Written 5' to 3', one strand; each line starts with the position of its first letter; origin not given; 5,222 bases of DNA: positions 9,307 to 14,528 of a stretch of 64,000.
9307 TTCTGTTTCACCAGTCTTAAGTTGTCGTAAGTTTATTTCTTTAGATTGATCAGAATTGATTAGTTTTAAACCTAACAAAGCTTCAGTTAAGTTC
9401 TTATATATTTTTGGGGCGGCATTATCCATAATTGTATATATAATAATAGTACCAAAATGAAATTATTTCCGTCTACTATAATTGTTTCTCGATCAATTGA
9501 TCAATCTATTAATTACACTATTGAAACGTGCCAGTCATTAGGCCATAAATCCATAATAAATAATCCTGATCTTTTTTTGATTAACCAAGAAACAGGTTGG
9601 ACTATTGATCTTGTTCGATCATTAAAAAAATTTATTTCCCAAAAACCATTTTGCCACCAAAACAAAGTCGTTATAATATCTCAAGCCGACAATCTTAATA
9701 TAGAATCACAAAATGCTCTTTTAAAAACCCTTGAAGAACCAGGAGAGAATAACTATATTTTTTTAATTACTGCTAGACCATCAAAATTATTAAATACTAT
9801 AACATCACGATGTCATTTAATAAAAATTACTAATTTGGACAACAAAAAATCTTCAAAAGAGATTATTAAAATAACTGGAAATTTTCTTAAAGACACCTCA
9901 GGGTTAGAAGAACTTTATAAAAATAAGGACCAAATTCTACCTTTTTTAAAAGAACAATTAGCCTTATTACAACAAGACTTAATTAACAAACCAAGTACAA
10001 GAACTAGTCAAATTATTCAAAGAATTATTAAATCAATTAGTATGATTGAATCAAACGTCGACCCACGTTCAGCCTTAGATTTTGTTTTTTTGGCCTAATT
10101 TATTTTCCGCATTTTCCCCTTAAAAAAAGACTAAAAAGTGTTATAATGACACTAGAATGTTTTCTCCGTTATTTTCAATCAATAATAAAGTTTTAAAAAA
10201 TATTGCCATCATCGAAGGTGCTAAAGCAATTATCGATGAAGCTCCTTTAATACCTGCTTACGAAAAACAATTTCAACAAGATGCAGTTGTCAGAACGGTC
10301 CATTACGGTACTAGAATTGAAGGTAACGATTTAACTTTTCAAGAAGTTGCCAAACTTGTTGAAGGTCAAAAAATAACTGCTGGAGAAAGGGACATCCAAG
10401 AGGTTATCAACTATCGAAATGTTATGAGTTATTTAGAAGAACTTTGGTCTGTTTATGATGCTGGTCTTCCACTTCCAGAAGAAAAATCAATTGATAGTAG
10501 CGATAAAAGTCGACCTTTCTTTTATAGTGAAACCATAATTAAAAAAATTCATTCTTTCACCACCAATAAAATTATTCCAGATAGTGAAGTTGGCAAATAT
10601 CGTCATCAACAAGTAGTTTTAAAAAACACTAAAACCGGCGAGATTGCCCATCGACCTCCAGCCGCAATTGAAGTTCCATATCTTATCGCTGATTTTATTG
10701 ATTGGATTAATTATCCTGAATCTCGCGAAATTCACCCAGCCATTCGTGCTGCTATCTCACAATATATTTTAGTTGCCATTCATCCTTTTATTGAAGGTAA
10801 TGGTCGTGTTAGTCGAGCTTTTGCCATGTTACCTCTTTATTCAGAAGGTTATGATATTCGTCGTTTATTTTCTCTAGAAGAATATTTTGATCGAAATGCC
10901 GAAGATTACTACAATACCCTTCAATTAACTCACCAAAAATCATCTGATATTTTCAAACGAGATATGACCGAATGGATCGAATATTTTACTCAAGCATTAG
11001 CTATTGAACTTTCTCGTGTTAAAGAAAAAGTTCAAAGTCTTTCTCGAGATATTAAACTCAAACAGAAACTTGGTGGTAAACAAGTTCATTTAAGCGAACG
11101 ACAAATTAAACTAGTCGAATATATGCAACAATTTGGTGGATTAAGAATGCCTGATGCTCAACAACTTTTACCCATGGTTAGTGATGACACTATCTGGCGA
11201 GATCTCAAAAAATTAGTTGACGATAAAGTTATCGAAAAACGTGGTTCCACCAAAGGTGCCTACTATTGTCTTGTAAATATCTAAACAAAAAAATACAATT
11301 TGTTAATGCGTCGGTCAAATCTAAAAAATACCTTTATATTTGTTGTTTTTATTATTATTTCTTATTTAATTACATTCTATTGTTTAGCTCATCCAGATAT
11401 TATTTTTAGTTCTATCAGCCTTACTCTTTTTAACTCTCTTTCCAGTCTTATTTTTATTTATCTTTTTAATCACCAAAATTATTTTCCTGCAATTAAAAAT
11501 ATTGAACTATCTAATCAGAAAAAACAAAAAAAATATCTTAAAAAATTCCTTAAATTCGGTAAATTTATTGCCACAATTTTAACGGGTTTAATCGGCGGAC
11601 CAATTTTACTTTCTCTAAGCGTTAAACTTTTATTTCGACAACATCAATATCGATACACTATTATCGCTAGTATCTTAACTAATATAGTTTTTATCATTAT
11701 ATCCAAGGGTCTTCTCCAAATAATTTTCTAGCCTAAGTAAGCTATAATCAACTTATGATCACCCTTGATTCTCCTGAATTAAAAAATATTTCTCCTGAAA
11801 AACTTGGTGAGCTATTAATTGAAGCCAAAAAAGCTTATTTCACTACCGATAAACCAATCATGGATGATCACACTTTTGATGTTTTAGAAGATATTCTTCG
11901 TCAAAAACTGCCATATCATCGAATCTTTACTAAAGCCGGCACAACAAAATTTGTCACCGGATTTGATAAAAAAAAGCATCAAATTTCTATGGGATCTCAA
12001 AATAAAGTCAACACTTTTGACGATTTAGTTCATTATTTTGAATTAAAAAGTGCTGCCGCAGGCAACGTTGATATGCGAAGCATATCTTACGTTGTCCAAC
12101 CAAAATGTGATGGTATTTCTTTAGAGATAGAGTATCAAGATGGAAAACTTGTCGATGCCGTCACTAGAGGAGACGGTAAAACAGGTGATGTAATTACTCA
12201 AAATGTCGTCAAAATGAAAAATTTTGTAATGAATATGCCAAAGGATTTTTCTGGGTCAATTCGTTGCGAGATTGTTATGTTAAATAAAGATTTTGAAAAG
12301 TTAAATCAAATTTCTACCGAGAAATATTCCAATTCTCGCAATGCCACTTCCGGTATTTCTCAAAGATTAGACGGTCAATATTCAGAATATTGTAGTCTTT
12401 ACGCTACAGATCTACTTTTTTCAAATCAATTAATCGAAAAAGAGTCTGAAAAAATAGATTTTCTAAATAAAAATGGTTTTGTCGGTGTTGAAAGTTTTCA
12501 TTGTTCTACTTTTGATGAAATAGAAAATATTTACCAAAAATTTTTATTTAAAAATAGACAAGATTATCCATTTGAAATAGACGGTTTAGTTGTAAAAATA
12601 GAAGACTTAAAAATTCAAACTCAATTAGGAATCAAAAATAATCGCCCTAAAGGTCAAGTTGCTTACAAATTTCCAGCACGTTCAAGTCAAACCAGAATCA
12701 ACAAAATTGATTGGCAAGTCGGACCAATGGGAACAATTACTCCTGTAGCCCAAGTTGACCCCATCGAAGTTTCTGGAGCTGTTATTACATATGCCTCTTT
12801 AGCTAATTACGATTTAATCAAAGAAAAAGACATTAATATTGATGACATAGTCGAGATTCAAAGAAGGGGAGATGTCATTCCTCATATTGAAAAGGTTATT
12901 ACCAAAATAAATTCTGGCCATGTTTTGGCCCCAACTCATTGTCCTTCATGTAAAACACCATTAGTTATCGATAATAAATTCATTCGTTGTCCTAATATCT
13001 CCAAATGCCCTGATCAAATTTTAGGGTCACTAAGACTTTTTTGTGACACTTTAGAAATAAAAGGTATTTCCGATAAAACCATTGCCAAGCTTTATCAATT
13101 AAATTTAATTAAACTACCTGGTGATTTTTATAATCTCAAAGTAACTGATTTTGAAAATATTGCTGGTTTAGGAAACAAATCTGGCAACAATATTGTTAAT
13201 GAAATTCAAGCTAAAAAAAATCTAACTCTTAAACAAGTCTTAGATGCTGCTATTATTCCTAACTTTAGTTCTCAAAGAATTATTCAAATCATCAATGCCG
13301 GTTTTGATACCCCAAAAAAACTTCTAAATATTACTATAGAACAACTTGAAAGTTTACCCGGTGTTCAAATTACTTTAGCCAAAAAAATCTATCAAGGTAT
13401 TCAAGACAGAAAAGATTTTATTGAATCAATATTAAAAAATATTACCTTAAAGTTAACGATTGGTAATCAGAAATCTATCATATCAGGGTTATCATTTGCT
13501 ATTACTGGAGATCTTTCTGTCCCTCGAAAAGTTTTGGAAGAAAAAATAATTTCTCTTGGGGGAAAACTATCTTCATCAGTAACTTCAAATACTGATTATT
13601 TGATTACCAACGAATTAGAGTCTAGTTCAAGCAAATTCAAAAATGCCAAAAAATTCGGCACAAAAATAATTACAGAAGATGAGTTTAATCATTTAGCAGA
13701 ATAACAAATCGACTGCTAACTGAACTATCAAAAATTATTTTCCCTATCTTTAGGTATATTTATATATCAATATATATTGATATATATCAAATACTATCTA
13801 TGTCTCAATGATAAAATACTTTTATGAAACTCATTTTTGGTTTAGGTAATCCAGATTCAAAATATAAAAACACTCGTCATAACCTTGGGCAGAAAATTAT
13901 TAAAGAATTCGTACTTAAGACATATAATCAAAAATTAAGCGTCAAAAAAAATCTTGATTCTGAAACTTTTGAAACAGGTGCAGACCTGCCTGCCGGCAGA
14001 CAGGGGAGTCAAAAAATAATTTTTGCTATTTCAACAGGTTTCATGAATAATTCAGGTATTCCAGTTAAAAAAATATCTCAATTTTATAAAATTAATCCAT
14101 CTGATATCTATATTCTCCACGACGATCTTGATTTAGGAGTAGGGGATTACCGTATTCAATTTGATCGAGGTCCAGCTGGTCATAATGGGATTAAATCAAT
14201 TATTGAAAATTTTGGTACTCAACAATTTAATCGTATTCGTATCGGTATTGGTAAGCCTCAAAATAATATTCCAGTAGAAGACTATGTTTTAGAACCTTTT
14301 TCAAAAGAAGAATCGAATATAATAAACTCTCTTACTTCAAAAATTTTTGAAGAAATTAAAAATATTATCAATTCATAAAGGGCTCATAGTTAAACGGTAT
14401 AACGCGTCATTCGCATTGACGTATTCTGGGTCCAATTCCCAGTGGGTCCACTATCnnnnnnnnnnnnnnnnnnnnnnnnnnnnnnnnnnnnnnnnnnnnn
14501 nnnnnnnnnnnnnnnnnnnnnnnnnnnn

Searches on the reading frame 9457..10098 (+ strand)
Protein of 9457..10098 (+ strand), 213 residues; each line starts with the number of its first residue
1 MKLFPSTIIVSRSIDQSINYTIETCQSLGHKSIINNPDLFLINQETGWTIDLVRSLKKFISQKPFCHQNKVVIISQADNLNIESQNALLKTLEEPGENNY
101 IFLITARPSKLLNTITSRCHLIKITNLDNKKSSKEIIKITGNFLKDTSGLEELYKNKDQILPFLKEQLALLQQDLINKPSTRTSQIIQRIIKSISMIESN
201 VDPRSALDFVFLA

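Call 73: search_protein_families(library=pfam, proteins=[window:9457-10098:+], max_evalue=0.001)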
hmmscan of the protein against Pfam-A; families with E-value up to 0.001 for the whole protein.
window:9457-10098:+ (213 aa): 1 family
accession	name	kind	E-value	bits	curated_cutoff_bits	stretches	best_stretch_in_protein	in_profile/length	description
PF13177.12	DNA_pol3_delta2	-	4.8e-28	98.6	27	1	21-127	53-160/161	DNA polymerase III, delta subunit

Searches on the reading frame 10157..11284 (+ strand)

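Call 73: search_protein_families(library=pfam, proteins=[window:10157-11284:+], max_evalue=0.001)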
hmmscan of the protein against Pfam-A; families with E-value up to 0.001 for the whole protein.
window:10157-11284:+ (375 aa): 2 families
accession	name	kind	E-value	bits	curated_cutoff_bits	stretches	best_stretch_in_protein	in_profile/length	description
PF02661.23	Fic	-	5.7e-17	62.8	24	1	124-225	3-91/93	Fic/DOC family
PF08220.18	HTH_DeoR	-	0.00068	19.8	21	0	315-361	1-46/57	DeoR-like helix-turn-helix domain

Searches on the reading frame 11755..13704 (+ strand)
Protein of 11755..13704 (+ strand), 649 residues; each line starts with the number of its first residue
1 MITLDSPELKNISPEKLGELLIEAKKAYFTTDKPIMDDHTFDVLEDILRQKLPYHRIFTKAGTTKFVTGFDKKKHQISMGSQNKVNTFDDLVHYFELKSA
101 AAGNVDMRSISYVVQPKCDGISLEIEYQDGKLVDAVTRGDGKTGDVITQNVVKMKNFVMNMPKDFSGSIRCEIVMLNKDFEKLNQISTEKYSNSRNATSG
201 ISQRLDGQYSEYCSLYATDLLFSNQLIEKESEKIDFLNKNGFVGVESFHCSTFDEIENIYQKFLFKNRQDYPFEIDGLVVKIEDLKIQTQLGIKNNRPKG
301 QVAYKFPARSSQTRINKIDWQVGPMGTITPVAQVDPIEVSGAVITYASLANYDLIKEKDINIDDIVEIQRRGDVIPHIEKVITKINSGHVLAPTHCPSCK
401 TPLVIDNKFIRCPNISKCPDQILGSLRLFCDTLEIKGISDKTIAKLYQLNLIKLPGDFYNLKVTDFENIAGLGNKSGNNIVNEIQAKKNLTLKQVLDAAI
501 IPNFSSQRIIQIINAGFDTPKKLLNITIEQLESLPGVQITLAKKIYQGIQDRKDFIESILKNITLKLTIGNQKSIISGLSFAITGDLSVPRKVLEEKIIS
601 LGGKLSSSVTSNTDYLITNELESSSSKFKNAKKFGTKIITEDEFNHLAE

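Call 73: search_protein_families(library=pfam, proteins=[window:11755-13704:+], max_evalue=0.001)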
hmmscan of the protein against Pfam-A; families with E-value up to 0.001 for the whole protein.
window:11755-13704:+ (649 aa): 7 families
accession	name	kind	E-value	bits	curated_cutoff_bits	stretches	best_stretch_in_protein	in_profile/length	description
PF01653.23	DNA_ligase_aden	-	3.5e-46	158.2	27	1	69-309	3-253/253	NAD-dependent DNA ligase adenylation domain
PF03120.22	DNA_ligase_OB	-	8.3e-25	86.9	32.9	1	312-385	1-74/79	NAD-dependent DNA ligase OB-fold domain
PF00533.33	BRCT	-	5.1e-13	49.5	21.3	1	574-644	4-74/78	BRCA1 C Terminus (BRCT) domain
PF14520.12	HHH_5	-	4.7e-09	37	27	0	509-551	15-57/57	Helix-hairpin-helix domain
PF12738.14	PTCB-BRCT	-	0.00023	21.5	22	1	591-640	13-60/63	twin BRCT domain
PF03119.21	DNA_ligase_ZBD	-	0.00024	21.4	25.8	1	395-419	1-26/27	NAD-dependent DNA ligase C4 zinc finger domain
PF16589.12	BRCT_2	-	0.0009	19.9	27.3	0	577-628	4-56/86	BRCT domain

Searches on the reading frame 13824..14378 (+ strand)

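Call 73: search_protein_families(library=pfam, proteins=[window:13824-14378:+], max_evalue=0.001)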
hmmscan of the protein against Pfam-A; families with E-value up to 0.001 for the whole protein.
window:13824-14378:+ (184 aa): 1 family
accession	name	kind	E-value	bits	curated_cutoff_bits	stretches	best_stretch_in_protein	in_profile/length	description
PF01195.25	Pept_tRNA_hydro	-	6.6e-51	173.2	27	1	3-182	1-171/183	Peptidyl-tRNA hydrolase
